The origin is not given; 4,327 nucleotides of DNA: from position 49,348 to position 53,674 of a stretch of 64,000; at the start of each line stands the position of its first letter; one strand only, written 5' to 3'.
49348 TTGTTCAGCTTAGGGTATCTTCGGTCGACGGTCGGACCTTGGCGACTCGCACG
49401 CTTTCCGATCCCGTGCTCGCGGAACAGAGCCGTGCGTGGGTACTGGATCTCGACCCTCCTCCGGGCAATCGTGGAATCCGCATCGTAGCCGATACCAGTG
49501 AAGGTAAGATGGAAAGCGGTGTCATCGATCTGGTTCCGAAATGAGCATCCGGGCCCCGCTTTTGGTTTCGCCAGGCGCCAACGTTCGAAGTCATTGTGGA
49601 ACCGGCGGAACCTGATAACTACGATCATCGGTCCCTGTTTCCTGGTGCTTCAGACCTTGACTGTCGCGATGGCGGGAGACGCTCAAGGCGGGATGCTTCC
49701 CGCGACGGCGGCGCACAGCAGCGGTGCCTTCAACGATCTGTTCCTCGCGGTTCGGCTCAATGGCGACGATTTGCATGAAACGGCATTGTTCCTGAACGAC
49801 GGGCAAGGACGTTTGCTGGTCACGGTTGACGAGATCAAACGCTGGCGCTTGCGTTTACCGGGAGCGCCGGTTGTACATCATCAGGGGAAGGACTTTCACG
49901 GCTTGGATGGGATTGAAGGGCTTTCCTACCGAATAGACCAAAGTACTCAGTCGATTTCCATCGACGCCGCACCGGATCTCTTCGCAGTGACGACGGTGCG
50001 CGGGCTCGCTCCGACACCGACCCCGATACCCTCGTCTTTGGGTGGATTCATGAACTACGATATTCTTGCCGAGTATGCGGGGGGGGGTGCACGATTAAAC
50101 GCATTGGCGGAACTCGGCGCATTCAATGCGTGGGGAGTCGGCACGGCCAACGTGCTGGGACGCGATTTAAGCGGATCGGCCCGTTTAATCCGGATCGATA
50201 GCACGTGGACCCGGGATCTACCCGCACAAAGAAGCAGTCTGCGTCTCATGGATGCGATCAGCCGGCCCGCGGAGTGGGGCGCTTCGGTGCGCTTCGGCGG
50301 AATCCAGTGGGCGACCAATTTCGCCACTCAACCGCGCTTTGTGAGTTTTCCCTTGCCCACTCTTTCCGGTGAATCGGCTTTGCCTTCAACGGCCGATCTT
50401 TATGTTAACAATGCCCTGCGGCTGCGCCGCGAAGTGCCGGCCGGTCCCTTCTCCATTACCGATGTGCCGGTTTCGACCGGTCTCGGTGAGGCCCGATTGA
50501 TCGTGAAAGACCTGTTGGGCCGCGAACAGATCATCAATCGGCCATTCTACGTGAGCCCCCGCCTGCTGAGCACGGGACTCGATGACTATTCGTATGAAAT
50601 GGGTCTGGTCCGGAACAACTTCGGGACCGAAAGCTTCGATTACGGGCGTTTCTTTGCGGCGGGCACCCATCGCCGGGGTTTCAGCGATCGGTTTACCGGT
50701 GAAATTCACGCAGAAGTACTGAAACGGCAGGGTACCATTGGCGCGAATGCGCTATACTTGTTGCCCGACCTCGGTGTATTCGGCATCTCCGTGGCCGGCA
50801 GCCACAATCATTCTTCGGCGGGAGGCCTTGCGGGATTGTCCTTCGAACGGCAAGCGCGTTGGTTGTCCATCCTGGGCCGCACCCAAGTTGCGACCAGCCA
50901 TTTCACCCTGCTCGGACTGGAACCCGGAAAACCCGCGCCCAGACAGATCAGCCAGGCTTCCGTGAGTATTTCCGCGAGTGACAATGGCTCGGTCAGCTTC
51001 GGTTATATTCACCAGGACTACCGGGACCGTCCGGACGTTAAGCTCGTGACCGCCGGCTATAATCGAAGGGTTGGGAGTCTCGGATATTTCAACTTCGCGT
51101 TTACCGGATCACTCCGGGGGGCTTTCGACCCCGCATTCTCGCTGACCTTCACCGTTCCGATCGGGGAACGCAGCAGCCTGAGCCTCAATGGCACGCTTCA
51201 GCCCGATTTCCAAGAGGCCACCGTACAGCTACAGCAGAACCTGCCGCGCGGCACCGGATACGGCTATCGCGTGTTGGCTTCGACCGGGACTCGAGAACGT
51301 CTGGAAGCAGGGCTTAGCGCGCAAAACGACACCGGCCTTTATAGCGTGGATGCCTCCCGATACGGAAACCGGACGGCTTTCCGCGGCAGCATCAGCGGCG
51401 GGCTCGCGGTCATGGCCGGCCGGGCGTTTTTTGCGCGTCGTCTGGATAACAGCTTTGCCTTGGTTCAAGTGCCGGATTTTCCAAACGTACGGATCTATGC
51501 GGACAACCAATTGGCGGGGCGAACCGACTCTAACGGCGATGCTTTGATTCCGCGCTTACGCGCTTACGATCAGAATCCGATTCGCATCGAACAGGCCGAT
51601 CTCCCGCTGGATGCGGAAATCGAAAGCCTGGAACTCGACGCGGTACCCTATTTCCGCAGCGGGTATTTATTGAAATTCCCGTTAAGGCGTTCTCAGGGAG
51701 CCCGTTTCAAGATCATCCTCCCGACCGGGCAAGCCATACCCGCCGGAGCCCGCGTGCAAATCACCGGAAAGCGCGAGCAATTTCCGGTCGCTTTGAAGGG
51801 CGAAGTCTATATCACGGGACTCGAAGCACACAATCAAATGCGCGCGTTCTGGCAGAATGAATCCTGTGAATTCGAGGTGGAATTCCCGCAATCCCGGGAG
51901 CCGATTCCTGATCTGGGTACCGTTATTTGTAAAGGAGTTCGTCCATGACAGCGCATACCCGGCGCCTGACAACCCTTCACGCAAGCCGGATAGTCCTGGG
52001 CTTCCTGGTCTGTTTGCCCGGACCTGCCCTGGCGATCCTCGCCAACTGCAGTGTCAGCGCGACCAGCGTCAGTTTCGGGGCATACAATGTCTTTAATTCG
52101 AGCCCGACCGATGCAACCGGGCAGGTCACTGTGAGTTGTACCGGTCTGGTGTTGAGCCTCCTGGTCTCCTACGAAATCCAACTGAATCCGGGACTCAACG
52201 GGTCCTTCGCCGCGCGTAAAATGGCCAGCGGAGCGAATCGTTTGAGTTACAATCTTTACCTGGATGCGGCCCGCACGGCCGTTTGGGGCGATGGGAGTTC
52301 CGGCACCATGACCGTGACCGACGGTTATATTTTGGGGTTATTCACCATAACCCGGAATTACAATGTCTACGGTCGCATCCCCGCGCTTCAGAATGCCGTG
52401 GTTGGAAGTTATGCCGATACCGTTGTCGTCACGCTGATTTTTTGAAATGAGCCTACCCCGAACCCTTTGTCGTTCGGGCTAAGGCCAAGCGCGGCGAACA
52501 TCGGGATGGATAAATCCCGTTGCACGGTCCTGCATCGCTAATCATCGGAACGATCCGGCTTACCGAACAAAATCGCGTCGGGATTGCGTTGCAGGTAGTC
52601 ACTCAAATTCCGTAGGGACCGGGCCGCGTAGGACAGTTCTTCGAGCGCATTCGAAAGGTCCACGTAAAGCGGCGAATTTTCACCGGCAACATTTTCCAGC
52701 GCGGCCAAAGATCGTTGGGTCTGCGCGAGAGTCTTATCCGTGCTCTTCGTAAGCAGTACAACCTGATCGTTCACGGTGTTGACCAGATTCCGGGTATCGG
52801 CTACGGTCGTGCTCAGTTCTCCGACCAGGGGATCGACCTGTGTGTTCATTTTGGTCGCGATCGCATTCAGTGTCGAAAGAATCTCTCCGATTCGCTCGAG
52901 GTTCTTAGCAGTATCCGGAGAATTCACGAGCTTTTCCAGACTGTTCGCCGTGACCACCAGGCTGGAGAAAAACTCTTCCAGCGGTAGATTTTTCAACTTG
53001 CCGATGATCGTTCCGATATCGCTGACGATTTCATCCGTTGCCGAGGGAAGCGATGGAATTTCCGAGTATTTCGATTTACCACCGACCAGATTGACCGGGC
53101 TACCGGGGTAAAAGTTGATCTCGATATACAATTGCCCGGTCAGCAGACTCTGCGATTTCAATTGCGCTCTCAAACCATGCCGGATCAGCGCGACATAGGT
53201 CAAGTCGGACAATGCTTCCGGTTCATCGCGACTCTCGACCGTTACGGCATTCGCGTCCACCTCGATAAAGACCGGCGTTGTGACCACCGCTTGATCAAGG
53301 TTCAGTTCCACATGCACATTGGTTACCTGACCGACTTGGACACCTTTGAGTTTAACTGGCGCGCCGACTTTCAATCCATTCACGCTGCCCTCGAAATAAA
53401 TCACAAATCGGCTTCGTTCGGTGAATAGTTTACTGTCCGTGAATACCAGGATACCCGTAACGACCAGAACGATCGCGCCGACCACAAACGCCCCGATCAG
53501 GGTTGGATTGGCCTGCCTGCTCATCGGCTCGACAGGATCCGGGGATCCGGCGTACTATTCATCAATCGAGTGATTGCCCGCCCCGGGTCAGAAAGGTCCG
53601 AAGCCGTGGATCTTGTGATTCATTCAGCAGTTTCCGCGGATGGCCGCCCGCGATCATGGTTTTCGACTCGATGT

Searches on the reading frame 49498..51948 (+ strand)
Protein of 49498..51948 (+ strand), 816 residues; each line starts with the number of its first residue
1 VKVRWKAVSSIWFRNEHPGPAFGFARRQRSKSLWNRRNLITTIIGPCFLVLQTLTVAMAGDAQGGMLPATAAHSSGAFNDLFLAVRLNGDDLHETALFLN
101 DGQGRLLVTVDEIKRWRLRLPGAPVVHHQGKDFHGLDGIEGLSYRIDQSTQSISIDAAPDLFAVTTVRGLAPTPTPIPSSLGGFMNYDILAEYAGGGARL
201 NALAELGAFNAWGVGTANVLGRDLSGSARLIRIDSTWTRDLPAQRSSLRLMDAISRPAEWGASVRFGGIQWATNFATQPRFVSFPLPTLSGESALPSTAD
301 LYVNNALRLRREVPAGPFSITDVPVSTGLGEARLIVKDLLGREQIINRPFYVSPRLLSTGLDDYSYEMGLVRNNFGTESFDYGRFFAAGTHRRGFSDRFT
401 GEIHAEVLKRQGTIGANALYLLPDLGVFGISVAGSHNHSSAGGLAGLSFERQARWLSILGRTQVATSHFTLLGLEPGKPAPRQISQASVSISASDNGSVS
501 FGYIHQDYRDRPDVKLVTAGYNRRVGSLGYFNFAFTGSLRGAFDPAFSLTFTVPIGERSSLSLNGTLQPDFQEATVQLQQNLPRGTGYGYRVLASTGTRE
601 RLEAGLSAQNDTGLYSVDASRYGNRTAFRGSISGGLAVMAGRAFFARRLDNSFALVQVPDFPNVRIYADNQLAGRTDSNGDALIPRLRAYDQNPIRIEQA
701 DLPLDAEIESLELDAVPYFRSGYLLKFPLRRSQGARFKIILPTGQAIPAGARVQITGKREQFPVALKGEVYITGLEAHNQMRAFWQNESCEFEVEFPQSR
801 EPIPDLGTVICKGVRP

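Call 73: search_protein_families(library=pfam, proteins=[window:49498-51948:+], max_evalue=0.00001)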
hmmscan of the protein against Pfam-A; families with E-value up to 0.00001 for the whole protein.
window:49498-51948:+ (816 aa): 2 families
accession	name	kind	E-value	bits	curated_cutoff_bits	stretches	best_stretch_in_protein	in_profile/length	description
PF00577.26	Usher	-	4.2e-29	102.2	27.1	2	486-717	302-539/549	Outer membrane usher protein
PF13953.12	PapC_C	-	6.3e-09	35.9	27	1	740-797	5-65/66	PapC C-terminal domain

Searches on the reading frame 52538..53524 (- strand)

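Call 73: search_protein_families(library=pfam, proteins=[window:52538-53524:-], max_evalue=0.00001)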
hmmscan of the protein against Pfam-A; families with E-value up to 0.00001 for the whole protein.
window:52538-53524:- (328 aa): 1 family
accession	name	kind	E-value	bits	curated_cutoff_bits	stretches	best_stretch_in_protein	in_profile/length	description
PF02470.25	MlaD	-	8.2e-15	55.3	25.1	1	42-138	7-80/81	MlaD protein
